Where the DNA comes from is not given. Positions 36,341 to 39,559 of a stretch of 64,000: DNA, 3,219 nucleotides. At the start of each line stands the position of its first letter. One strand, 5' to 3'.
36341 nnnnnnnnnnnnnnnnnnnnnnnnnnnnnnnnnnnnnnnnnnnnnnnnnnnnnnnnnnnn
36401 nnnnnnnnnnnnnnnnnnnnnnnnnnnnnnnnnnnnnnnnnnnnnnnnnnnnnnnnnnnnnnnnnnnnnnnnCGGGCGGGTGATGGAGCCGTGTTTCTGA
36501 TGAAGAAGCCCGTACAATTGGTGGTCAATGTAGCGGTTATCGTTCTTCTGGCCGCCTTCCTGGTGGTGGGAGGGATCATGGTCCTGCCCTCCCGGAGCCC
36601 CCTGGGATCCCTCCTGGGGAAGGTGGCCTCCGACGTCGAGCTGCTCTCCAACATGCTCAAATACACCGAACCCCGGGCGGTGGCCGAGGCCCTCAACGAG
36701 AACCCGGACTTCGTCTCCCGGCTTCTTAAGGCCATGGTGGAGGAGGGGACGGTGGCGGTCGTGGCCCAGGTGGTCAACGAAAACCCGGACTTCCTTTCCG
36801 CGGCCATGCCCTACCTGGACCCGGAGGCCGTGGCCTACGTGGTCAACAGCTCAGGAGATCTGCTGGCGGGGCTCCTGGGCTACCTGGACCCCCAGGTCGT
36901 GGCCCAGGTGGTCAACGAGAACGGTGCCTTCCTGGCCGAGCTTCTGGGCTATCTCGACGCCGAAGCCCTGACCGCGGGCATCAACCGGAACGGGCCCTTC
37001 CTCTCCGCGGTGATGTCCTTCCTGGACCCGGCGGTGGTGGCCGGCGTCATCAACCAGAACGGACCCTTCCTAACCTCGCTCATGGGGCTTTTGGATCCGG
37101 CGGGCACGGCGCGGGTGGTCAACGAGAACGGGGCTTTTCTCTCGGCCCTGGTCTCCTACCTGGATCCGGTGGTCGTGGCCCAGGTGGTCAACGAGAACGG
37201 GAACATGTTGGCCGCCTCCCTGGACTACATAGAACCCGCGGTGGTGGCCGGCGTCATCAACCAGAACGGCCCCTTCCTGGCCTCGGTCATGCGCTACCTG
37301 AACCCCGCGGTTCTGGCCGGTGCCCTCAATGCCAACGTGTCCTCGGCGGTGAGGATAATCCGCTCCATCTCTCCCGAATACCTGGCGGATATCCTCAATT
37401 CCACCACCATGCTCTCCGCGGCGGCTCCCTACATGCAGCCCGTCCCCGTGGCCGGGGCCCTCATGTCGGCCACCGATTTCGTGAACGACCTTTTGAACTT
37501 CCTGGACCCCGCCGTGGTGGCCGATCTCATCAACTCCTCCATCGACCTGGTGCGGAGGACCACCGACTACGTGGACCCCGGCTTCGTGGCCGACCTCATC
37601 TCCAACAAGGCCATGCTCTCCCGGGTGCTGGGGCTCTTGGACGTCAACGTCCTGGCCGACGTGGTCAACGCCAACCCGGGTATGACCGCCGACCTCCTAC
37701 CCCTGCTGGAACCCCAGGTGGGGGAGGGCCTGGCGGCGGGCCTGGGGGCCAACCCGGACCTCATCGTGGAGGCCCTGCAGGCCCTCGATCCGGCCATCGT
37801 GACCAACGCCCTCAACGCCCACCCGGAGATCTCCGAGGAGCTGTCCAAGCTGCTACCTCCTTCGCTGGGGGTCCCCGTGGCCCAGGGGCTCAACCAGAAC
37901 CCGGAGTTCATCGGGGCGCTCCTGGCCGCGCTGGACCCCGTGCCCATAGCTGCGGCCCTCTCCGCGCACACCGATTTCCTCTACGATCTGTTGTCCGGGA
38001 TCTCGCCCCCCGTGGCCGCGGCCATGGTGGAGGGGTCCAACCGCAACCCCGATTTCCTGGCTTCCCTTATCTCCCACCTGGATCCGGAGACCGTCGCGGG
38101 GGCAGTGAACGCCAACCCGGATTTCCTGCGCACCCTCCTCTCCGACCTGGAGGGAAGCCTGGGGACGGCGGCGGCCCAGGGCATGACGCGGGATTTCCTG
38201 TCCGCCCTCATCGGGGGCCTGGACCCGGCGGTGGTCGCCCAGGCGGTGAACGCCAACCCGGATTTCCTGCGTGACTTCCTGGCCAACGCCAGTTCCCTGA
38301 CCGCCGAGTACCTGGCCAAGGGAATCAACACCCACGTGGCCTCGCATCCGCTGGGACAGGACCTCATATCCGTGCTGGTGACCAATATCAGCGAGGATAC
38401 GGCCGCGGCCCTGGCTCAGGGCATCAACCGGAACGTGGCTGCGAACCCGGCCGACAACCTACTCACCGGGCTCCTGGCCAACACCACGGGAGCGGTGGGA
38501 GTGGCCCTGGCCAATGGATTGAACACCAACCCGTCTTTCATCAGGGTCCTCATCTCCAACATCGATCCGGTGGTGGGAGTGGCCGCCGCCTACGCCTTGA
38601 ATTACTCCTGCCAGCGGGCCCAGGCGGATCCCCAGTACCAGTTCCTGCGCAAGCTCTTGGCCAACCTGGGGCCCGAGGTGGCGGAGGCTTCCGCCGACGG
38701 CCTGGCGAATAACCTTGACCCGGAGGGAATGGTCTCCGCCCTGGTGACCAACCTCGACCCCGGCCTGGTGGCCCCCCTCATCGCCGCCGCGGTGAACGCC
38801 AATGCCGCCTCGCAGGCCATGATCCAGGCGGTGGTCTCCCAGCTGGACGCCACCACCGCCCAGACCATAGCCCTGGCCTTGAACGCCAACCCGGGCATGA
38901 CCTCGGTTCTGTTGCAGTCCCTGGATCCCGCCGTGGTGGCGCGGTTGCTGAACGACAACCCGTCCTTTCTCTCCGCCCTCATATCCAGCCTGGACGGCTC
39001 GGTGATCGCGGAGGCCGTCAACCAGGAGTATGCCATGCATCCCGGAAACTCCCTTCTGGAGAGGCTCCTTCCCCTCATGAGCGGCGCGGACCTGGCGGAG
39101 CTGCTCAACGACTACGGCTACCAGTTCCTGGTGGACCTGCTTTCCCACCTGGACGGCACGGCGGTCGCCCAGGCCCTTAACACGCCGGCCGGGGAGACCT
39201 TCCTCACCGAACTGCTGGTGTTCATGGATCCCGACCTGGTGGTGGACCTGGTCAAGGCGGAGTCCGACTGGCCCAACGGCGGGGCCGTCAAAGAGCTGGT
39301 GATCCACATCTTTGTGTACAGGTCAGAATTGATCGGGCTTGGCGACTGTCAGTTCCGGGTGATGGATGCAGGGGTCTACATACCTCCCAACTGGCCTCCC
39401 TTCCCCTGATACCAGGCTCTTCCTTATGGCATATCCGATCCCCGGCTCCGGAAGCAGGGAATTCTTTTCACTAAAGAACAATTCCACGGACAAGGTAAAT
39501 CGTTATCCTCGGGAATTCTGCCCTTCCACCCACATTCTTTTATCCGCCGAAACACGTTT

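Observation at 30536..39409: Three tandem ~1000-aa paralogues made almost entirely of 23-26-residue helical repeats behind one N-terminal TM helix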

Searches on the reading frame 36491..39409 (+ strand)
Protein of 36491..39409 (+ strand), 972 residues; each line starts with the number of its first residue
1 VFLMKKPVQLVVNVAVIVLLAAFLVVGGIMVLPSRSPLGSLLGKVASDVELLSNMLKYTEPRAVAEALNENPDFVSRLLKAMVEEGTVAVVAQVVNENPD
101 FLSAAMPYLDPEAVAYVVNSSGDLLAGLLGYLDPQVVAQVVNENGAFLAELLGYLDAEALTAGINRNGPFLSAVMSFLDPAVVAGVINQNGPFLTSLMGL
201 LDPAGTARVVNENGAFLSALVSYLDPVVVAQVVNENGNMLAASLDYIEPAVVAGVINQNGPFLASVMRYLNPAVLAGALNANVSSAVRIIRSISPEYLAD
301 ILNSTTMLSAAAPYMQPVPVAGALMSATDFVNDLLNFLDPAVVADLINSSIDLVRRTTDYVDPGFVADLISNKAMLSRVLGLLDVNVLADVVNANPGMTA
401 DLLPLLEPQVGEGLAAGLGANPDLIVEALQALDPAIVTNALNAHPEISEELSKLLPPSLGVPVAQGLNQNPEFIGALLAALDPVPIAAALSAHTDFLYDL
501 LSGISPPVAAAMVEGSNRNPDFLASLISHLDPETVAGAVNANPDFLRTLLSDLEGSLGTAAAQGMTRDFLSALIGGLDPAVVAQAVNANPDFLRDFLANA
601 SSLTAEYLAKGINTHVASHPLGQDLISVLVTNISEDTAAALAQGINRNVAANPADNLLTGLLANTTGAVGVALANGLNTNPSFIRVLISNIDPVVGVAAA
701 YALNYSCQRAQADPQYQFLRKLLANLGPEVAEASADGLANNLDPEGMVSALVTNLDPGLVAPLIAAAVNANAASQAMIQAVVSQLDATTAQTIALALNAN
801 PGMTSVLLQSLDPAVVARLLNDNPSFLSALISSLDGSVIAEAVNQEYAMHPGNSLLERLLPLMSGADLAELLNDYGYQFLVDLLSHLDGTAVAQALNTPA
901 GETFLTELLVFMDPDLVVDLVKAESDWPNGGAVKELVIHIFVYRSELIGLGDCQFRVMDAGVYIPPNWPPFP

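Call 6: search_protein_families(library=pfam, proteins=[window:36491-39409:+], max_evalue=1)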
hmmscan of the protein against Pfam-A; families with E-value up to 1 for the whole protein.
window:36491-39409:+ (972 aa): 8 families
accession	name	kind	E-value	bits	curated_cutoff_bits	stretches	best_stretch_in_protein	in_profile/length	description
PF03448.22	MgtE_N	-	0.00045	21.1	25.9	0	863-921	13-70/102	MgtE intracellular N domain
PF08100.18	Dimerisation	-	0.0038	17.4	25.6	0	54-91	36-73/93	O-methyltransferase dimerisation domain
PF08621.15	RPAP1_N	-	0.049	13.9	25.3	0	807-821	26-40/46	RPAP1-like, N-terminal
PF18312.6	ScsC_N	-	0.21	11.8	25.8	0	420-432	15-27/34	Copper resistance protein ScsC N-terminal domain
PF05396.16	Phage_T7_Capsid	-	0.26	12.1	27.1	0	554-587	37-70/188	Phage T7 capsid assembly protein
PF23789.1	Pre_tape_measure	-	0.4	10.9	27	1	732-789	51-108/149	Pre-tape measure protein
PF02743.24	dCache_1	-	0.55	10.2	45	0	771-845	8-87/240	Cache domain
PF16550.10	RPN13_C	-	0.8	10.3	39.3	0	430-459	23-50/112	UCH-binding domain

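Call 7: search_protein_families(library=ncbifam, proteins=[window:36491-39409:+], max_evalue=1)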
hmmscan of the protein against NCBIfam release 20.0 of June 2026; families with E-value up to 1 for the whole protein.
window:36491-39409:+ (972 aa): 1 family
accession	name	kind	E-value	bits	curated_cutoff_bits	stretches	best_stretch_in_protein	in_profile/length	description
TIGR04529.1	MTB_hemophore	subfamily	0.72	10.8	32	0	760-807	13-60/77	hemophore-related protein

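Call 35: find_related_loci(query=window:36491-39406:+, collection=genome_contigs, flank=10000)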
Query window:36491-39406:+ (972 aa) in genome_contigs; peptide patterns used: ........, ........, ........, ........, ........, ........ (x = any residue, [..] = any of these).
50 stretches matched a pattern; 2 encode a relative of the query (tblastn E <= 1e-3); 2 distinct loci.
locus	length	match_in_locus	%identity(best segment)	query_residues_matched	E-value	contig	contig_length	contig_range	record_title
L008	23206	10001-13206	46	2-972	1e-165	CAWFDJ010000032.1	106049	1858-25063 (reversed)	MAG: uncultured bacterium isolate MFD04716.bin.2.264 genome assembly, contig: contig_84487, whole genome shotgun sequenc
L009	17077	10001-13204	43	2-972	0e+0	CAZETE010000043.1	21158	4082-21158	MAG TPA_asm: uncultured Actinomycetota bacterium isolate binchicken_co74_111 genome assembly, contig: NODE_4649_length_2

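Call 42: search_protein_families(library=pfam, proteins=[L008:13226-18598:+, L009:13226-16813:+], max_evalue=0.01)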
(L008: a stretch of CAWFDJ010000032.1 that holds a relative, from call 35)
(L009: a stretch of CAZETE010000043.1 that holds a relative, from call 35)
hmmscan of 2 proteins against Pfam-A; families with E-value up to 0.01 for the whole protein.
L008:13226-18598:+ (1790 aa): 9 families
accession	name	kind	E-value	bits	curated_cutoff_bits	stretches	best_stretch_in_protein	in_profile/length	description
PF07100.16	ASRT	-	1.7e-20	73.6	25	3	1475-1544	28-96/119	Anabaena sensory rhodopsin transducer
PF07494.17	Reg_prop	-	7.8e-09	35.1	20.4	0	542-556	8-22/24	Two component regulator propeller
PF05506.17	PLipase_C_C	-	9e-07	30.2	24.4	0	1474-1523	13-59/80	Bacterial phospholipase C, C-terminal domain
PF12946.13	EGF_MSP1_1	-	1.6e-06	28.5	27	0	1365-1378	18-31/37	MSP1 EGF domain 1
PF01833.30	TIG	-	1e-05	25.8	20.9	1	882-959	1-82/84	IPT/TIG domain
PF03352.18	Adenine_glyco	-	0.00017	22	25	0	1256-1289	26-59/177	Methyladenine glycosylase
PF16657.11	Malt_amylase_C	-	0.00082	19.8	27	0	1474-1497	23-45/75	Maltogenic Amylase, C-terminal domain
PF11732.13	Thoc2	-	0.00086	19.8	27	0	1260-1288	2-30/76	Transcription- and export-related complex subunit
PF09134.16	Invasin_D3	-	0.0019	19.1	33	0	1172-1243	18-88/98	Invasin, domain 3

L009:13226-16813:+ (1195 aa): 2 families
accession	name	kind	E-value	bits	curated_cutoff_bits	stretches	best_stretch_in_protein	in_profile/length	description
PF07494.17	Reg_prop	-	1.7e-09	37.2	20.4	0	720-738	5-23/24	Two component regulator propeller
PF01833.30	TIG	-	3.2e-05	24.3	20.9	1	882-948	1-69/84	IPT/TIG domain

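Call 85: search_dna_similar(query=window:36491-39406:+, collection=plasmids, mode=protein, max_evalue=0.001, max_rows=10)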
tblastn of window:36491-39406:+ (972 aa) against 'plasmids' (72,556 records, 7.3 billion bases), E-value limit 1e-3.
No match.

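Call 86: search_dna_similar(query=window:36491-39406:+, collection=phages, mode=protein, max_evalue=0.001, max_rows=10)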
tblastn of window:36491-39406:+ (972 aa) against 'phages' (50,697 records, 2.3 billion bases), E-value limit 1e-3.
No match.

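Call 88: find_related_loci(query=A4, collection=metagenome_contigs, flank=10000)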
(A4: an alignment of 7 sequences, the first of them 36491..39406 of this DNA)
Query A4 (972 aa) in metagenome_contigs; peptide patterns used: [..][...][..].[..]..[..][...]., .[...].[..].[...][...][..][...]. (x = any residue, [..] = any of these).
600 stretches matched a pattern (row limit reached: there are more); 18 encode a relative of the query (tblastn E <= 1e-3); 18 distinct loci.
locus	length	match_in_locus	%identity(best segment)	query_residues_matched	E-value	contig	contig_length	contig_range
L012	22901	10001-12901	94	1-967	0e+0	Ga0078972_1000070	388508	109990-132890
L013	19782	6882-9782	94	1-967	0e+0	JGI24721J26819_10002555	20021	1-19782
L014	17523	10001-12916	87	1-971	0e+0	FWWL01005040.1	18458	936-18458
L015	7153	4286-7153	73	1-944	0e+0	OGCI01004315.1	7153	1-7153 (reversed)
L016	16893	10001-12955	65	1-965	0e+0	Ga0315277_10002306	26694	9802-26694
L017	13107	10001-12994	64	1-971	0e+0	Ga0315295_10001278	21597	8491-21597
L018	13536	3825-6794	61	1-972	0e+0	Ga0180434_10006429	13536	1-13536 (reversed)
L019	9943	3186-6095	61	1-964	0e+0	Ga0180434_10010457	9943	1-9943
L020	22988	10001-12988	65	1-969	0e+0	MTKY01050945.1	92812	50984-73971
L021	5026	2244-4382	72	2-929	0e+0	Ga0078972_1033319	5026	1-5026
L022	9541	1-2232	65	34-965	0e+0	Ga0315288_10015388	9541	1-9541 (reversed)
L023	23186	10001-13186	45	2-964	0e+0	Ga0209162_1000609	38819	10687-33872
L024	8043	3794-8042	76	2-927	0e+0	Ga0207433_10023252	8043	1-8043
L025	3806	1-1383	57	37-967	1e-139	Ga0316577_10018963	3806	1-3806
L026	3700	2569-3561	71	68-923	4e-121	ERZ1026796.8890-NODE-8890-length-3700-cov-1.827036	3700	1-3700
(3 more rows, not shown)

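Call 100: search_protein_families(library=padloc, proteins=[window:36491-39409:+], max_evalue=0.01)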
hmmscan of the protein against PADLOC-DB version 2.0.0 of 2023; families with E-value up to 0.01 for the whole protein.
window:36491-39409:+ (972 aa): 0 families
